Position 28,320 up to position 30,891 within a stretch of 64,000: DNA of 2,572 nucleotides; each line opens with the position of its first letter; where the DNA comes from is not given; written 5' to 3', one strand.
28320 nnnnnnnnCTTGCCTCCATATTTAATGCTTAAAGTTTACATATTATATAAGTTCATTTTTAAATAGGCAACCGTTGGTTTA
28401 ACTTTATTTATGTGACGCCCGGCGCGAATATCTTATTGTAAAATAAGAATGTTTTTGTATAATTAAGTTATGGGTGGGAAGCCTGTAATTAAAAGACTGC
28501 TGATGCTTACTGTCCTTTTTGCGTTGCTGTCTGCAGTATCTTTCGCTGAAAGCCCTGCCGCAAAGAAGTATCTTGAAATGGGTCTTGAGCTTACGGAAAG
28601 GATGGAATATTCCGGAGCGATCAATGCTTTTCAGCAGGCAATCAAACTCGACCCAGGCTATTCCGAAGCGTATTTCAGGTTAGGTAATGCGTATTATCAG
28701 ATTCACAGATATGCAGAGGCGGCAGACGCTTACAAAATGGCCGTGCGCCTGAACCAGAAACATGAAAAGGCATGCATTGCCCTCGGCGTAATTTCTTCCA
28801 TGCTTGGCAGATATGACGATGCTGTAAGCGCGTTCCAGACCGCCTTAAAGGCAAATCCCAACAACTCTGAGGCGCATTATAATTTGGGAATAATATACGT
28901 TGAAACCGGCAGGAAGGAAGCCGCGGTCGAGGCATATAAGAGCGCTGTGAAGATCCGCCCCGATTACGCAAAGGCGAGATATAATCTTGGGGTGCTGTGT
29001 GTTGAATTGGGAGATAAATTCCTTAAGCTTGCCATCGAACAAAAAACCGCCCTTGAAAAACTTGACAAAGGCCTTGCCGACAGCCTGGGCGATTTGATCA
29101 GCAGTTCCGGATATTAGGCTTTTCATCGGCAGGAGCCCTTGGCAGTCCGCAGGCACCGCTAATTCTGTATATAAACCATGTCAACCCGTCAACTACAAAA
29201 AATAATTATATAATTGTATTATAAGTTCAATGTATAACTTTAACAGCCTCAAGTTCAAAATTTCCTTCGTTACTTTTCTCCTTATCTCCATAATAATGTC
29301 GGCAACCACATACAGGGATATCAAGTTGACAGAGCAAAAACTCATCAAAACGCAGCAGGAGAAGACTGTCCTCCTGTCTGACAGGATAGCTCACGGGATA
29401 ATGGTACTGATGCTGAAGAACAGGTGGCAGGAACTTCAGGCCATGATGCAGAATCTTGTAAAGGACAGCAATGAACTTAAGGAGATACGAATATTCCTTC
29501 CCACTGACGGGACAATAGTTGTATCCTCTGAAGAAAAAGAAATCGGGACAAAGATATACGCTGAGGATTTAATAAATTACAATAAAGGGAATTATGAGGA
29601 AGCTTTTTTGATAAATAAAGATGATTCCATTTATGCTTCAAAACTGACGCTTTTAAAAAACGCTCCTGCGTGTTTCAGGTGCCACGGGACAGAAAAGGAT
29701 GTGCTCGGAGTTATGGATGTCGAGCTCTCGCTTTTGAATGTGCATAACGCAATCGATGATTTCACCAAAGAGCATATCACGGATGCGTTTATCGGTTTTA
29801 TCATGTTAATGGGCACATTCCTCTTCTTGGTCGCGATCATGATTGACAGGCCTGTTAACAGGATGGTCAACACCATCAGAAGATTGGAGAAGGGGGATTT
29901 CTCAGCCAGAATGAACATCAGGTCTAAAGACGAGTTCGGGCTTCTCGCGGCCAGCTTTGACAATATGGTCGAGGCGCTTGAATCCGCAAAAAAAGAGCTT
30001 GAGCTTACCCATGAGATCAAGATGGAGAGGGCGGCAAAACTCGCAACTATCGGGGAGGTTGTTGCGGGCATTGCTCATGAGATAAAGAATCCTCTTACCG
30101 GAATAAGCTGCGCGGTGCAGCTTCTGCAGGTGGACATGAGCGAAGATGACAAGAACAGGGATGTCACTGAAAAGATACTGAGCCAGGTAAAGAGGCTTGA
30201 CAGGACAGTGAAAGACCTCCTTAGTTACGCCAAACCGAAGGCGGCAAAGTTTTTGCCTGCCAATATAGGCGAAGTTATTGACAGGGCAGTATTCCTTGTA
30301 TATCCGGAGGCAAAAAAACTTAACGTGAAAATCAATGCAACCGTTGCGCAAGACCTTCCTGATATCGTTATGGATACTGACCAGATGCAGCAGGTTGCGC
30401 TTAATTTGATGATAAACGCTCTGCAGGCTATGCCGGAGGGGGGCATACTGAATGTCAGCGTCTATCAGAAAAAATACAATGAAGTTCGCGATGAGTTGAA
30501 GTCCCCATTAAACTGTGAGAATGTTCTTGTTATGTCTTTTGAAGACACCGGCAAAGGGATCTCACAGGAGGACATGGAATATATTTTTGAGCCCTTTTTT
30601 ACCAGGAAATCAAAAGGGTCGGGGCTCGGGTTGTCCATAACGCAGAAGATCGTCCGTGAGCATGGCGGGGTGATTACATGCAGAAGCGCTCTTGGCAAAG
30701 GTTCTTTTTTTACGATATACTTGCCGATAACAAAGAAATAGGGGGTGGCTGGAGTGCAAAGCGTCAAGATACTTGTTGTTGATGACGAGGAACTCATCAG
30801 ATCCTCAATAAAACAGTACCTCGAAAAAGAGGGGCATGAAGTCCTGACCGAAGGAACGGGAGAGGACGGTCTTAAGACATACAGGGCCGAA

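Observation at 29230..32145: Heme-c sensing histidine kinase plus sigma-54 activator positioned to control the cytochrome island; sigma-54 promoters found downstream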

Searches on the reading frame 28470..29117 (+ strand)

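Call 3: search_protein_families(library=pfam, proteins=[window:28470-29117:+], max_evalue=0.01)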
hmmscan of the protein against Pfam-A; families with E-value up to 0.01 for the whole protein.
window:28470-29117:+ (215 aa): 30 families (the best 25 are shown)
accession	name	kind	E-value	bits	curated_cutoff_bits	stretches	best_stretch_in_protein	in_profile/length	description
PF00515.34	TPR_1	-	3.1e-34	115.8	27.8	4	66-98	2-34/34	Tetratricopeptide repeat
PF13414.12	TPR_11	-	7.7e-33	112.4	26.8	4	38-77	1-40/42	TPR repeat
PF07719.23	TPR_2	-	3.5e-31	105.1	27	3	66-97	2-33/34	Tetratricopeptide repeat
PF13432.12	TPR_16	-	2.2e-28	98.7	32.7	3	112-166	10-64/65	Tetratricopeptide repeat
PF13431.12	TPR_17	-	6.9e-26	88.8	24.4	2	121-153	1-33/34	Tetratricopeptide repeat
PF14559.12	TPR_19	-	1.6e-24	86.5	25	3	113-155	5-47/68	Tetratricopeptide repeat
PF13181.12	TPR_8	-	2.7e-24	83.6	25.7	3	134-166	2-34/34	Tetratricopeptide repeat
PF13428.12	TPR_14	-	5.6e-18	64.1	23.5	3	109-141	11-43/44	Tetratricopeptide repeat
PF13424.12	TPR_12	-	8.2e-17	61.6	30.1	2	101-164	3-76/77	Tetratricopeptide repeat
PF13176.12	TPR_7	-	3e-14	52.3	27.9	0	135-165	1-31/36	Tetratricopeptide repeat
PF13174.12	TPR_6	-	5.8e-13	49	26.3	1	134-165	1-32/33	Tetratricopeptide repeat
PF23914.1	TPR_CcmH_CycH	-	2.7e-10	40.7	42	2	46-134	65-156/158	Cytochrome c-type biogenesis protein H TPR domain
PF12895.13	ANAPC3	-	6.9e-10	39.5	27.2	2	45-124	3-81/82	Anaphase-promoting complex, cyclosome, subunit 3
PF14561.12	TPR_20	-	2.1e-09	38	25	1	118-166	7-55/90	Tetratricopeptide repeat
PF24575.1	TPR_Slam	-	6.9e-09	36.5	35.2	1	104-152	52-100/104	Surface lipoprotein assembly modifier, N-terminal TPR repeats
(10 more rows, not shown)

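Call 19: search_protein_families(library=ncbifam, proteins=[window:28470-29117:+], max_evalue=0.001)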
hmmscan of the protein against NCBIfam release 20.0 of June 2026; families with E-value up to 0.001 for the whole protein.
window:28470-29117:+ (215 aa): 34 families (the best 25 are shown)
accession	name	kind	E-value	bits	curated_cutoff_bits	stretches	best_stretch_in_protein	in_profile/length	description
NF040959.1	MamA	equivalog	2.3e-23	82.7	200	1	21-182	27-188/204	magnetosome protein MamA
NF033762.1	social_mot_Tgl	equivalog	3.8e-19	69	225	2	103-181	35-114/252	social motility TPR repeat lipoprotein Tgl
TIGR02521.1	type_IV_pilW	equivalog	1.6e-17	63.8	154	2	112-177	44-110/234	type IV pilus biogenesis/stability protein PilW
TIGR02552.1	LcrH_SycD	equivalog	5.5e-17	61.8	104.8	2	113-183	32-102/136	SycD/LcrH family type III secretion system chaperone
TIGR02917.1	PEP_TPR_lipo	equivalog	1.8e-16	59.2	312.2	1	42-178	171-306/899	XrtA/PEP-CTERM system TPR-repeat protein PrsT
NF008391.2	PRK11189.1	equivalog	2.5e-15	56.8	250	2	106-175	72-141/297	lipoprotein NlpI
TIGR02795.1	tol_pal_ybgF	equivalog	7.8e-15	55.5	90.1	2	32-105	3-79/119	tol-pal system protein YbgF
NF047371.1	FlcA_CTERM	equivalog_domain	2.4e-14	52.7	300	2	5-119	93-210/646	periplasmic flagellar collar protein FlcA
NF033920.0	C39_PA2778_fam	equivalog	3.3e-14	52.9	150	2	19-117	144-242/255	PA2778 family cysteine peptidase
NF033758.1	gliding_GltE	equivalog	4.7e-14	52.2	225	2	121-184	74-137/411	adventurous gliding motility TPR repeat lipoprotein GltE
NF047507.1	TPR_BatC_Lepto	exception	3.2e-13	49.7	175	1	57-176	18-139/214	TPR repeat-containing protein BatC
NF002725.1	PRK02603.1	equivalog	1.7e-12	47.7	143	1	112-185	48-124/173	photosystem I assembly protein Ycf3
NF011886.0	PRK15359.1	equivalog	7.9e-10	38.7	146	1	100-171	59-128/144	type III secretion system chaperone protein SscB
TIGR00990.1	3a0801s09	subfamily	2e-09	36.6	757.25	1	31-163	364-497/615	mitochondrial import receptor subunit TOM70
NF007692.0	PRK10370.1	equivalog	2.7e-09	36.9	306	1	118-168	66-116/206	heme lyase NrfEFG subunit NrfG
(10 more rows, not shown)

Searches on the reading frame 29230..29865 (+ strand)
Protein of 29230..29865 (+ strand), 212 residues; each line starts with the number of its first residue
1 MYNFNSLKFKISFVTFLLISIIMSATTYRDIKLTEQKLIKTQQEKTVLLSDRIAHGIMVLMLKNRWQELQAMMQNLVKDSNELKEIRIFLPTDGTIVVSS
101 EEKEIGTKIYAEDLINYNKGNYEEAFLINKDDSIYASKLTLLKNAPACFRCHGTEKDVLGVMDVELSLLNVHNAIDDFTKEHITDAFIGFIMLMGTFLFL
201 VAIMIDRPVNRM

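Call 8: find_homologous_proteins(query=window:29230-29865:+, max_evalue=0.001)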
Query seq(212 aa) (212 aa): 3 proteins with E <= 0.001 among 308 candidates.
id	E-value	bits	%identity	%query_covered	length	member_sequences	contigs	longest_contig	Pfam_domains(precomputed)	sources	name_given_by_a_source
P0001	1.8e-75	271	60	99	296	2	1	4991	PF00672.31,PF00512.32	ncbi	ncbi:MAG: HAMP domain-containing protein, partial [Nitrospirota bacterium]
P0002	1.7e-70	255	65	86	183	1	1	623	-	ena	-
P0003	2.9e-69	251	55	99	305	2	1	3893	PF00672.31,PF00512.32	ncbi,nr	ncbi:MAG TPA: HAMP domain-containing protein, partial [Nitrospirae bacterium]|nr:HAMP domain-contain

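Call 29: find_encoding_contigs(protein=P0001, flank=10000, max_places=4)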
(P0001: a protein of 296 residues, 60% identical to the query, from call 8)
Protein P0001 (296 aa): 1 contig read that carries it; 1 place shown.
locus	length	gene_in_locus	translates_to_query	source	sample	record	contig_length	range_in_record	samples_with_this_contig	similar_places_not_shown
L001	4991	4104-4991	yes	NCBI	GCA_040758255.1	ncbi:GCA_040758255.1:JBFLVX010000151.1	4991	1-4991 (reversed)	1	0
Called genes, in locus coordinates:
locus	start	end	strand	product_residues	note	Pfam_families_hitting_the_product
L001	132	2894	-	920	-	PF01436:NHL (faint), PF06739:SBBP (faint), PF17170:DUF5128 (faint), PF19190:BACON_2, PF01839:FG-GAP (weak), PF13517:FG-GAP_3 (weak), PF01839:FG-GAP (weak), PF13517:FG-GAP_3 (weak), +1 more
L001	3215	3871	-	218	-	PF13428:TPR_14 (faint)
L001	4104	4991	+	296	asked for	PF00672:HAMP, PF00512:HisKA (weak)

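Call 30: find_encoding_contigs(protein=P0003, flank=10000, max_places=4)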
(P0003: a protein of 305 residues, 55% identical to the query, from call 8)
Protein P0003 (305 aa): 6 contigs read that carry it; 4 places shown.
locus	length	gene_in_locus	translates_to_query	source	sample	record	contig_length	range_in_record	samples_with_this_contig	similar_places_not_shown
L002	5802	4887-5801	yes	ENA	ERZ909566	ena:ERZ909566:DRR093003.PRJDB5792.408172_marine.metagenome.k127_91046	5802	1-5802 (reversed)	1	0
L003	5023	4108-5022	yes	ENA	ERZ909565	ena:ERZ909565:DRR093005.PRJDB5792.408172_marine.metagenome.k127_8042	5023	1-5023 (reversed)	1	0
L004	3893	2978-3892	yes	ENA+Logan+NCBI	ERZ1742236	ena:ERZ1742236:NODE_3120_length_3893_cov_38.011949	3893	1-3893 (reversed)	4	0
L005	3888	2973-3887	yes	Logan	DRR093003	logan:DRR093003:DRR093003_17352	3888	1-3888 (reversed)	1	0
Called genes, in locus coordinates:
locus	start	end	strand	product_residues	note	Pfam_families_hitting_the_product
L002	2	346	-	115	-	?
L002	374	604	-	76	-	PF13083:KH_KhpA-B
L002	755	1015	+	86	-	-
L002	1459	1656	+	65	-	-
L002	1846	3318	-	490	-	PF00072:Response_reg, PF00158:Sigma54_activat, PF14532:Sigma54_activ_2, PF00004:AAA (weak), PF25601:AAA_lid_14, PF02954:HTH_8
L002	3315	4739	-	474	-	PF00672:HAMP, PF00512:HisKA, PF02518:HATPase_c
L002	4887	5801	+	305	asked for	PF00672:HAMP, PF00512:HisKA (weak)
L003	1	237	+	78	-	?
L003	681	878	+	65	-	-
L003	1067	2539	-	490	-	PF00072:Response_reg, PF00158:Sigma54_activat, PF14532:Sigma54_activ_2, PF00004:AAA (weak), PF25601:AAA_lid_14, PF02954:HTH_8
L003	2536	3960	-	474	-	PF00672:HAMP, PF00512:HisKA, PF02518:HATPase_c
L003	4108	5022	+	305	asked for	PF00672:HAMP, PF00512:HisKA (weak)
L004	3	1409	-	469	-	?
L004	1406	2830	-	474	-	PF00672:HAMP, PF00512:HisKA, PF02518:HATPase_c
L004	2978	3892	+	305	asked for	PF00672:HAMP, PF00512:HisKA (weak)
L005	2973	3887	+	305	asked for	PF00672:HAMP, PF00512:HisKA (weak)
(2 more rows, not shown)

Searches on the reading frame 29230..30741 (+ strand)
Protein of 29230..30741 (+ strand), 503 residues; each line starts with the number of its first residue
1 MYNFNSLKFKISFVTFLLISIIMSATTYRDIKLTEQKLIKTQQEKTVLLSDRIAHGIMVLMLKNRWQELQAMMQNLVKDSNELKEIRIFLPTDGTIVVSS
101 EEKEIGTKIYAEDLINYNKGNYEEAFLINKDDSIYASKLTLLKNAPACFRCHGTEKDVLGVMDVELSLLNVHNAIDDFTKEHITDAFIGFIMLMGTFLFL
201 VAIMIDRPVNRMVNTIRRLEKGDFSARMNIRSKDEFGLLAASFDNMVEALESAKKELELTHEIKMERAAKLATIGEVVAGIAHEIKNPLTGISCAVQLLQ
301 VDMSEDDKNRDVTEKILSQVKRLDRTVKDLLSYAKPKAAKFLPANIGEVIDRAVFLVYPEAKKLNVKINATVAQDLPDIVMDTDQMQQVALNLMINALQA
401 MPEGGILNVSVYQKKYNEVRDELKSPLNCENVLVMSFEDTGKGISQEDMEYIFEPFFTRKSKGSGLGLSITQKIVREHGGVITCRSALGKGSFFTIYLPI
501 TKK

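Call 3: search_protein_families(library=pfam, proteins=[window:29230-30741:+], max_evalue=0.01)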
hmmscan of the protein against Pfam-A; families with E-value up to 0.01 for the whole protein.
window:29230-30741:+ (503 aa): 3 families
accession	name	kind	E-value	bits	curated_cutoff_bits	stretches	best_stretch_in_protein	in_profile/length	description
PF02518.31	HATPase_c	-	2.2e-23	83.2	26.4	1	382-501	2-110/111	Histidine kinase-, DNA gyrase B-, and HSP90-like ATPase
PF00512.31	HisKA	-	4.6e-16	59.1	26.9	1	275-337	3-64/66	His Kinase A (phospho-acceptor) domain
PF00672.30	HAMP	-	2.3e-12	47.5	25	1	207-251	8-52/53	HAMP domain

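Call 9: find_encoding_contigs(protein=window:29230-30741:+, flank=10000, max_places=6)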
Protein window:29230-30741:+ (503 aa): no gene with exactly this product is on record in the collection.

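Call 19: search_protein_families(library=ncbifam, proteins=[window:29230-30741:+], max_evalue=0.001)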
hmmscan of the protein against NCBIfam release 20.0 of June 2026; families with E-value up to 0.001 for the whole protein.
window:29230-30741:+ (503 aa): 84 families (the best 25 are shown)
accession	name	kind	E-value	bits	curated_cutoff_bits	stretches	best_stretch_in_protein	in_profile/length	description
NF008468.0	PRK11360.1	equivalog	2.9e-71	240.6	646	1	262-502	384-610/616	two-component system sensor histidine kinase AtoS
NF007688.0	PRK10364.1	equivalog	1.2e-57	195.7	479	1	262-501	228-452/460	two-component system sensor histidine kinase ZraS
NF010411.0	PRK13837.1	equivalog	1.3e-48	165.7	647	1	231-503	406-678/828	two-component system VirA-like sensor kinase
NF033092.0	HK_WalK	equivalog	1.2e-44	152.9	725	2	276-500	374-594/594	cell wall metabolism sensor histidine kinase WalK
NF047496.1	HK_LIC11548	equivalog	4e-44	151.4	750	1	58-500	146-589/589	LIC_11548 family sensor histidine kinase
NF046020.1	HisKinCckABruc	equivalog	5.1e-42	143.7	1000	1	260-499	466-706/868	cell cycle histidine kinase CckA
NF053867.1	SprKinKinDBac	equivalog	9.5e-42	143.1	775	1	262-502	274-499/500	sporulation kinase KinD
NF046044.1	PnpS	equivalog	9.3e-39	133.5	400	1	276-499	172-390/390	two-component system histidine kinase PnpS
NF047497.1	HK_LIC_12097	equivalog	2.2e-36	125.4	500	1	245-500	123-366/367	LIC_12097 family sensor histidine kinase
NF052574.1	HisKinEspCMyxo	equivalog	1.1e-35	123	1200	1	264-501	407-638/785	serine histidine kinase EspC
NF011874.0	PRK15347.1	equivalog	6.3e-35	120.5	852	1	170-501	286-615/921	two component system sensor kinase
NF008293.1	PRK11073.1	equivalog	9.8e-35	120.4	240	1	259-502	117-349/349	nitrogen regulation protein NR(II)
NF045911.1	TCSHisKinNblS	equivalog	1e-34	119.9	1000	2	275-499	389-619/621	two-component system sensor histidine kinase NblS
NF046026.1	HisKinCckACaul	equivalog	1.6e-34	119.1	1000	1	262-502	290-534/678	cell cycle histidine kinase CckA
NF006800.0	PRK09303.1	equivalog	1.8e-32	112.7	342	1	265-502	142-379/383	histidine kinase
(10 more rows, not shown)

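Call 31: find_related_loci(query=window:29230-30741:+, collection=genome_contigs, flank=10000)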
Query window:29230-30741:+ (503 aa) in genome_contigs; peptide patterns used: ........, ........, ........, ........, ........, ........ (x = any residue, [..] = any of these).
44 stretches matched a pattern; 1 encode a relative of the query (tblastn E <= 1e-3); 1 distinct loci.
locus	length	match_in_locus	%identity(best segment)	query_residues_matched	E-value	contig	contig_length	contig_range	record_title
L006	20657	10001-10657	32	276-499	5e-23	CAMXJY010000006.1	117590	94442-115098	MAG TPA_asm: uncultured Clostridium sp. isolate SRR14920930_bin.29_metawrap_v1.3_MAG genome assembly, contig: NODE.83_le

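Call 53: find_related_loci(query=A5, collection=metagenome_contigs, flank=10000)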
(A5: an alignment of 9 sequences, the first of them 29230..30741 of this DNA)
Query A5 (503 aa) in metagenome_contigs; peptide patterns used: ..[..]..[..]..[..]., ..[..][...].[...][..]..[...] (x = any residue, [..] = any of these).
459 stretches matched a pattern; 92 encode a relative of the query (tblastn E <= 1e-3); the best 80 are kept; 80 distinct loci.
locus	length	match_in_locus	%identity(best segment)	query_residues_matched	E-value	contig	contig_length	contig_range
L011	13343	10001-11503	71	1-501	0e+0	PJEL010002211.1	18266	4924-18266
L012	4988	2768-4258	60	4-500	0e+0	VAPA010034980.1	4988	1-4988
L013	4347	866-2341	60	9-500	0e+0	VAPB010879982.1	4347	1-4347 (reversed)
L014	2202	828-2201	62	1-458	0e+0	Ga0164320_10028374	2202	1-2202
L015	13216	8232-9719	57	4-499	0e+0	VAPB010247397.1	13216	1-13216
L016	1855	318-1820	57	4-503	0e+0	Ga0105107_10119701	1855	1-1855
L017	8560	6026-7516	56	4-500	0e+0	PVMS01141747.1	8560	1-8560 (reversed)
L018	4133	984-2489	58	4-502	0e+0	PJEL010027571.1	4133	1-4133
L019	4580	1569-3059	56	4-500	0e+0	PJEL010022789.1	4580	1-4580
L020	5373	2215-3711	55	4-502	0e+0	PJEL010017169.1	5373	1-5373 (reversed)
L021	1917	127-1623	56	4-500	0e+0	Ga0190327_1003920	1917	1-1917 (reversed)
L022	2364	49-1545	54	4-500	0e+0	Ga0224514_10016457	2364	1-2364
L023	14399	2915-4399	56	5-500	0e+0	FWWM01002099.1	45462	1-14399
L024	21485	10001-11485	56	5-500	0e+0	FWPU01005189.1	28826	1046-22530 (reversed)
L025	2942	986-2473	56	4-500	0e+0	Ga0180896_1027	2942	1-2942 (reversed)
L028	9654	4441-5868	50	24-500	2e-165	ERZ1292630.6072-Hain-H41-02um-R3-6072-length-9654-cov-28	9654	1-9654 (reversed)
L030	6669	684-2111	50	24-500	2e-165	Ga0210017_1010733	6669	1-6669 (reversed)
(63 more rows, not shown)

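Call 78: search_solved_structures(query=L030:4286-5050:+, max_evalue=0.01)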
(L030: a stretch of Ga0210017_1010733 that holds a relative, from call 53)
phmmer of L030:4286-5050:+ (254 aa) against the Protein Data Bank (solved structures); distinct sequences matched with E-value up to 0.01: 2.
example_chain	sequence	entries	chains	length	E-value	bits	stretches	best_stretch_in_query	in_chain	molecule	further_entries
9yuq_N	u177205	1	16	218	3.8e-22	82.4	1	23-254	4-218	Putative multiheme cytochrome c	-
7tfs_A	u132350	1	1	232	2.5e-20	76.5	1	26-254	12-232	Cytochrome c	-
